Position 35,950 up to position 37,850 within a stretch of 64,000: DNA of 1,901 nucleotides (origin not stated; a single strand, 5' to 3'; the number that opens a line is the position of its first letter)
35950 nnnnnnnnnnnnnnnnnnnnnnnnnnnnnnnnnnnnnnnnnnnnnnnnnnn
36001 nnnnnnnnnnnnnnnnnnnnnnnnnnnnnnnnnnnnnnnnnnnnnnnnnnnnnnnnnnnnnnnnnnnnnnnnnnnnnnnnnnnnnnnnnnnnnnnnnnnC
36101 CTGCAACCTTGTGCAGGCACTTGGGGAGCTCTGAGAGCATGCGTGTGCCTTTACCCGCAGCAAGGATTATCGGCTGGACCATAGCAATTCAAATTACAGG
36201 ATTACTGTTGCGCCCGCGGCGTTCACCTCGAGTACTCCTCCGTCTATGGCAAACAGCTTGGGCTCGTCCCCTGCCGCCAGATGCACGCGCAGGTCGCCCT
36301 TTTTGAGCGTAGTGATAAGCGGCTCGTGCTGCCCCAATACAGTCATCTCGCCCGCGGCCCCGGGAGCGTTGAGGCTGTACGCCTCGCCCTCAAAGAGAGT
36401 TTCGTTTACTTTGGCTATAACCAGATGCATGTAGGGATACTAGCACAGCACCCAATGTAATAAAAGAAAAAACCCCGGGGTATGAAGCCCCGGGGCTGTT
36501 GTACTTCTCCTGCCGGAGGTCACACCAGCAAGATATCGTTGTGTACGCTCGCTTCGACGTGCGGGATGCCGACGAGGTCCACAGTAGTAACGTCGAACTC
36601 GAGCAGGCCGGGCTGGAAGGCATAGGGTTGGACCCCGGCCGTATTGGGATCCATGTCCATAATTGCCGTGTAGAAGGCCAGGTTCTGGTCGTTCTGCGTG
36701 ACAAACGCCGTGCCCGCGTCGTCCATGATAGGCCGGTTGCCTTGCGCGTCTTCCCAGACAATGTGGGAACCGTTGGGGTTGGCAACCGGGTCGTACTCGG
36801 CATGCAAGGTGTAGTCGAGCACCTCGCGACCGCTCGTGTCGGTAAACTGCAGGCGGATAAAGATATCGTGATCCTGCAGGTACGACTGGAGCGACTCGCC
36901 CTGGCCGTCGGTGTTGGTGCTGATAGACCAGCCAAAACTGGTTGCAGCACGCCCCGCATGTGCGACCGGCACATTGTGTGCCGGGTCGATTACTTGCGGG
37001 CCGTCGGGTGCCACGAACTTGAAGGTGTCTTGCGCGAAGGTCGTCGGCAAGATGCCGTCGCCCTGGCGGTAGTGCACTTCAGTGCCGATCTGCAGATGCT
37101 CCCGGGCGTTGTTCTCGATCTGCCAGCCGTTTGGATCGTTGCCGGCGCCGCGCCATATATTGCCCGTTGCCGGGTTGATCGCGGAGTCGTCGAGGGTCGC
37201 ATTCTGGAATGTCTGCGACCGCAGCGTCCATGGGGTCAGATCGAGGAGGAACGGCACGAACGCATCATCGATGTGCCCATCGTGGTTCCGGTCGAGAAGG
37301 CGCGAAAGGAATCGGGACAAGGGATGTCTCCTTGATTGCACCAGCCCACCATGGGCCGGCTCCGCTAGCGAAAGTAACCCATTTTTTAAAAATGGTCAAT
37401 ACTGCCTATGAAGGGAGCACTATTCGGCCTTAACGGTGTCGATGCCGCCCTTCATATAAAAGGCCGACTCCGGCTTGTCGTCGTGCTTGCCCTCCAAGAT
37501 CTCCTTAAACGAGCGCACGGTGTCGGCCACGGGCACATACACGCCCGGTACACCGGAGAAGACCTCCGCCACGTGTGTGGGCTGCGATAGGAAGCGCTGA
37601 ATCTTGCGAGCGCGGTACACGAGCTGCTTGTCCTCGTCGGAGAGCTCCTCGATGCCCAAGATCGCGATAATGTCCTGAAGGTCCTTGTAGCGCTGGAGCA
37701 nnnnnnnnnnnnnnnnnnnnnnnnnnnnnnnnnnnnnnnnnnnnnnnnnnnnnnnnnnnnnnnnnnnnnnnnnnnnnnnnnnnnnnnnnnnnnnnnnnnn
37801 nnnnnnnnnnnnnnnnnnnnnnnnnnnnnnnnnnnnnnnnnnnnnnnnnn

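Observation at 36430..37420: Foreign-looking ORF with EF-hand-like motif inserted between atpD and atpC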

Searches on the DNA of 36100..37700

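Call 52: search_rna_families(source=window, start=36100, end=37700, threshold=evalue, max_evalue=1)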
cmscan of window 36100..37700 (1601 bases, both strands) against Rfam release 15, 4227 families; matches with E-value up to 1: 2.
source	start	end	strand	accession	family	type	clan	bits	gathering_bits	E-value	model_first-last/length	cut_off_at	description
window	36465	36566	-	RF02837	anti-hemB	Gene; sRNA;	-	18.2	49.5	0.27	1-81/81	no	Burkholderia RNA 7 (anti-hemB)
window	36471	36509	-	RF02657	sot2652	Gene; sRNA;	-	17.3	61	0.47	123-160/187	no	Sense overlapping transcript RNA 2652 (sot)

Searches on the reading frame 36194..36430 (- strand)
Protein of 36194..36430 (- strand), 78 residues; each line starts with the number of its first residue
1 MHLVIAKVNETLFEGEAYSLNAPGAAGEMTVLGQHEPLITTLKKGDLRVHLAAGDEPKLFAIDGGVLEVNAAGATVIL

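Call 3: search_protein_families(library=pfam, proteins=[window:36194-36430:-], max_evalue=1)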
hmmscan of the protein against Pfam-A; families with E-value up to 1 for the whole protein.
window:36194-36430:- (78 aa): 1 family
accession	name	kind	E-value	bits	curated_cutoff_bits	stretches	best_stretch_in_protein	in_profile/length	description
PF02823.21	ATP-synt_DE_N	-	7.6e-18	64.7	27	1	1-77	1-76/80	ATP synthase, Delta/Epsilon chain, beta-sandwich domain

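Call 23: find_related_loci(query=window:36197-36430:-, collection=genome_contigs, flank=6000)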
Query window:36197-36430:- (78 aa) in genome_contigs; peptide patterns used: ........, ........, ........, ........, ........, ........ (x = any residue, [..] = any of these).
235 stretches matched a pattern; 12 encode a relative of the query (tblastn E <= 1e-3); 12 distinct loci.
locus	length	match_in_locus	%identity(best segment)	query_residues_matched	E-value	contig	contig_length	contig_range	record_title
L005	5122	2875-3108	87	1-78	2e-42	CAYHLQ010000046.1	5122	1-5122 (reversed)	MAG TPA_asm: uncultured Candidatus Saccharibacteria bacterium isolate ERP119705_co13_492 genome assembly, contig: NODE_2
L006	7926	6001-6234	86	1-78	5e-41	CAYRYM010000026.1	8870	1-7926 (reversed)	MAG TPA_asm: uncultured Candidatus Saccharibacteria bacterium isolate SRP286056_co2_21 genome assembly, contig: NODE_133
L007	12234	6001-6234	79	1-78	3e-38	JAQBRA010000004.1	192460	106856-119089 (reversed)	MAG: Candidatus Adlerbacteria bacterium isolate RYN_387 scaffold_2186685, whole genome shotgun sequence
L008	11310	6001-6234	82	1-78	5e-38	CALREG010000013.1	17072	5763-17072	MAG: Candidatus Nomurabacteria bacterium isolate TH-Jun18-197 genome assembly, contig: TH-Jun18-C7127, whole genome shot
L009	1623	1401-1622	80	1-74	1e-37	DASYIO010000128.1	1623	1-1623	MAG TPA_asm: Candidatus Paceibacterota bacterium isolate SMAG_U4269 k141_2359852, whole genome shotgun sequence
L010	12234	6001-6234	73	1-78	2e-34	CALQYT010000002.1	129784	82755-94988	MAG: Candidatus Nomurabacteria bacterium isolate Ike-100m-30 genome assembly, contig: Ike-100-c44, whole genome shotgun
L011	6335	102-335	62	1-78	2e-27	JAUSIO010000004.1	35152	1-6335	MAG: bacterium isolate E14_metabat.bin.253 E14_k141_1638413, whole genome shotgun sequence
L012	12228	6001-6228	62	1-78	5e-27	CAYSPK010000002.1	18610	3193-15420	MAG TPA_asm: uncultured Candidatus Saccharibacteria bacterium isolate SRP263991_co5_96 genome assembly, contig: NODE_584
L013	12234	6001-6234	63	1-78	1e-26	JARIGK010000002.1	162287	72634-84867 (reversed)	MAG: Candidatus Adlerbacteria bacterium isolate CullarsAll.DT.02 k141_1019691, whole genome shotgun sequence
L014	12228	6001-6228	59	1-78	4e-26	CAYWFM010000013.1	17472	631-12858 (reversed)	MAG TPA_asm: uncultured Candidatus Saccharibacteria bacterium isolate SRP278252_co1_808 genome assembly, contig: NODE_55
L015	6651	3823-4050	59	1-78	1e-25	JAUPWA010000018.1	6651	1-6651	MAG: Patescibacteria group bacterium isolate erpe_2018_sw_42hr_WHONDRS-SW48-000099_B_bin.61 scaffold_298458, whole genom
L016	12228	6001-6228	55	1-78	1e-24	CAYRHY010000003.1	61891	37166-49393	MAG TPA_asm: uncultured Candidatus Saccharibacteria bacterium isolate SRP170004_co1_530 genome assembly, contig: NODE_56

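Call 46: search_protein_families(library=pfam, proteins=[L006:4626-5915:+], max_evalue=10)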
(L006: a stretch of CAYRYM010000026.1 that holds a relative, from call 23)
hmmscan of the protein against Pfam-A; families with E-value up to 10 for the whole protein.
L006:4626-5915:+ (429 aa): 1 family
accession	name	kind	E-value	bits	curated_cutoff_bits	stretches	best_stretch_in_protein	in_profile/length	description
PF00353.25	HemolysinCabind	-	9.8e-19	67.4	23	4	82-116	1-35/36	RTX calcium-binding nonapeptide repeat (4 copies)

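Call 57: search_protein_families(library=ncbifam, proteins=[L006:4626-5915:+], max_evalue=1)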
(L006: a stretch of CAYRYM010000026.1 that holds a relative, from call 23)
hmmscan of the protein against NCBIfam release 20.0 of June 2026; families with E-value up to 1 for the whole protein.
L006:4626-5915:+ (429 aa): 8 families
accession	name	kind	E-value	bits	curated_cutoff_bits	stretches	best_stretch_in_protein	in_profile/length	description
NF033943.0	RTX_toxin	subfamily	4e-13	48.5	1000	1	49-133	694-779/930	RTX family hemolysin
NF046115.1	Ca_rpt_SMc04171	equivalog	4.5e-12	45.9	625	1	56-172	410-531/574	SMc04171 family calcium-binding repeat protein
NF033203.1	entero_EhxA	exception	1.4e-10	40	2000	1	51-141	711-799/997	enterohemolysin EhxA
NF051884.1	ProteaseSapA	equivalog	2e-10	40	1200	1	80-185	305-408/644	protease SapA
NF050046.1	PueAB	exception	1.9e-06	26.6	670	1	90-182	372-461/616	polyurethane esterase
NF053766.1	ZapA_metallo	exception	0.00028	20.1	940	2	81-140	333-392/483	ZapA family metalloprotease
NF035945.1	Zn_serralysin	subfamily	0.00054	19.2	500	1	92-141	324-373/462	serralysin family metalloprotease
NF052454.1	BtaGlycanEglC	equivalog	0.072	12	700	1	105-143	109-148/459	endo-1,3-1,4-beta-glycanase EglC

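Call 64: find_homologous_proteins(query=window:36197-36430:-, max_evalue=1e-20)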
Query window:36197-36430:- (78 aa): 68 proteins with E <= 1e-20 among 91 candidates.
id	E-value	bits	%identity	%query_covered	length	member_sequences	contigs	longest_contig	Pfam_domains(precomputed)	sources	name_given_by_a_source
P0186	1.3e-40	153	96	100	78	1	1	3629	PF02823.22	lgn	-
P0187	5.0e-39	148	92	100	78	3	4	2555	PF02823.22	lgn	-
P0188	1.4e-38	147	92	100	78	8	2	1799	PF02823.22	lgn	-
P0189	2.7e-38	146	91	100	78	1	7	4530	PF02823.22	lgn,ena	-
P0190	2.4e-37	143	90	100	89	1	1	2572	PF02823.22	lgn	-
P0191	1.4e-36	141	90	100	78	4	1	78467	PF02823.22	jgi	jgi:F-type H+-transporting ATPase subunit epsilon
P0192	1.6e-36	140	87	100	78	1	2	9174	PF02823.22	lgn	-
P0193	2.9e-36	140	87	100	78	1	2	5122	PF02823.22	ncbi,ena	-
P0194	1.1e-35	138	85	100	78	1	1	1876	PF02823.22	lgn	-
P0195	3.6e-35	136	87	100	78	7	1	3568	PF02823.22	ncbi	-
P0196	3.9e-35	136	85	100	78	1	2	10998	PF02823.22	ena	-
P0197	6.6e-35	135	87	100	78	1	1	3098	PF02823.22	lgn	-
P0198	2.7e-34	133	83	100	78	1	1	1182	PF02823.22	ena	-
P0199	2.9e-34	133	83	100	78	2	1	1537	PF02823.22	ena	-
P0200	4.9e-34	133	85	100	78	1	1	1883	PF02823.22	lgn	-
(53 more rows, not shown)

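Call 65: find_encoding_contigs(protein=P0186, flank=4000, max_places=3)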
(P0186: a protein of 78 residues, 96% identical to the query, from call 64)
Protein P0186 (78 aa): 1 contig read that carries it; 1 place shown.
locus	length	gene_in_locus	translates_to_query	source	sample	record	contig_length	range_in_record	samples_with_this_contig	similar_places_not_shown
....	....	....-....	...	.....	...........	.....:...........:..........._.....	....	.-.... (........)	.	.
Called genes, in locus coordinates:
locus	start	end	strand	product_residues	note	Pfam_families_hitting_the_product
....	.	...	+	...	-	?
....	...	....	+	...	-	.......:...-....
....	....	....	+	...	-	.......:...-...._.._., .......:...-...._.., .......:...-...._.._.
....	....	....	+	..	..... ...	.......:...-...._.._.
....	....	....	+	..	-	-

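Call 66: find_encoding_contigs(protein=P0191, flank=4000, max_places=3)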
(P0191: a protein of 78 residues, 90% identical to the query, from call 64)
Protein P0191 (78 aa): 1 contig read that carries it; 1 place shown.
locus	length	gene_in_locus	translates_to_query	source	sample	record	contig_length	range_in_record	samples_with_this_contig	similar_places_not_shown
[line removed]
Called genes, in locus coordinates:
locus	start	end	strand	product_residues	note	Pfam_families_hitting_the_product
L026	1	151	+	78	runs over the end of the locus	-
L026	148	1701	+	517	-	PF02874:ATP-synt_ab_N (weak), PF00006:ATP-synt_ab, PF00306:ATP-synt_ab_C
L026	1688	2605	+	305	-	PF00231:ATP-synt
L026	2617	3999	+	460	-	PF02874:ATP-synt_ab_N, PF00006:ATP-synt_ab, PF22919:ATP-synt_VA_C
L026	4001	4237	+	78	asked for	PF02823:ATP-synt_DE_N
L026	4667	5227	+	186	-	-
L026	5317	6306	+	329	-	-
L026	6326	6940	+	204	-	PF02525:Flavodoxin_2, PF03358:FMN_red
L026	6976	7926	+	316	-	PF01926:MMR_HSR1, PF02421:FeoB_N, PF06071:YchF-GTPase_C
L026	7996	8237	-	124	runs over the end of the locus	-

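Call 67: find_encoding_contigs(protein=P0189, flank=4000, max_places=4)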
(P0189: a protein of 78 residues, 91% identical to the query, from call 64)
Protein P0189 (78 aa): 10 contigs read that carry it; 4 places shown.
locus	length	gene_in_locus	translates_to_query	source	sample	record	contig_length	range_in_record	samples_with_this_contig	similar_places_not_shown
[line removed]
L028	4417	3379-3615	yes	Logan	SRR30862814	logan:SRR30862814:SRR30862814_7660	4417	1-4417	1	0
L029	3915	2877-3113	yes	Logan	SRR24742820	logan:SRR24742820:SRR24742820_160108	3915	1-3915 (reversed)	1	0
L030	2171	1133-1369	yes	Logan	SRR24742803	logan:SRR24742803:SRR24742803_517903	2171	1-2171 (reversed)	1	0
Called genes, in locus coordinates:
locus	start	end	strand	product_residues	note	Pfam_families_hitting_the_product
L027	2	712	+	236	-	?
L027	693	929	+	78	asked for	PF02823:ATP-synt_DE_N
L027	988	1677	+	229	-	PF01128:IspD (weak), PF12804:NTP_transf_3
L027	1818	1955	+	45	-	-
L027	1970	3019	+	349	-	PF02366:PMT (weak), PF13231:PMT_2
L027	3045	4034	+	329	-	-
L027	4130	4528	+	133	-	?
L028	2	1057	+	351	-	?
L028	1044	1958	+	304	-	PF00231:ATP-synt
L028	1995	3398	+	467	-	PF02874:ATP-synt_ab_N, PF00006:ATP-synt_ab, PF22919:ATP-synt_VA_C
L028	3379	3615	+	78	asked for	PF02823:ATP-synt_DE_N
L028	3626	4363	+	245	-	PF00483:NTP_transferase, PF01128:IspD, PF12804:NTP_transf_3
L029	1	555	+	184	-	?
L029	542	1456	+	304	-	PF00231:ATP-synt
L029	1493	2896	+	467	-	PF02874:ATP-synt_ab_N, PF00006:ATP-synt_ab, PF22919:ATP-synt_VA_C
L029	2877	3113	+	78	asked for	PF02823:ATP-synt_DE_N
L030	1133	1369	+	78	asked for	PF02823:ATP-synt_DE_N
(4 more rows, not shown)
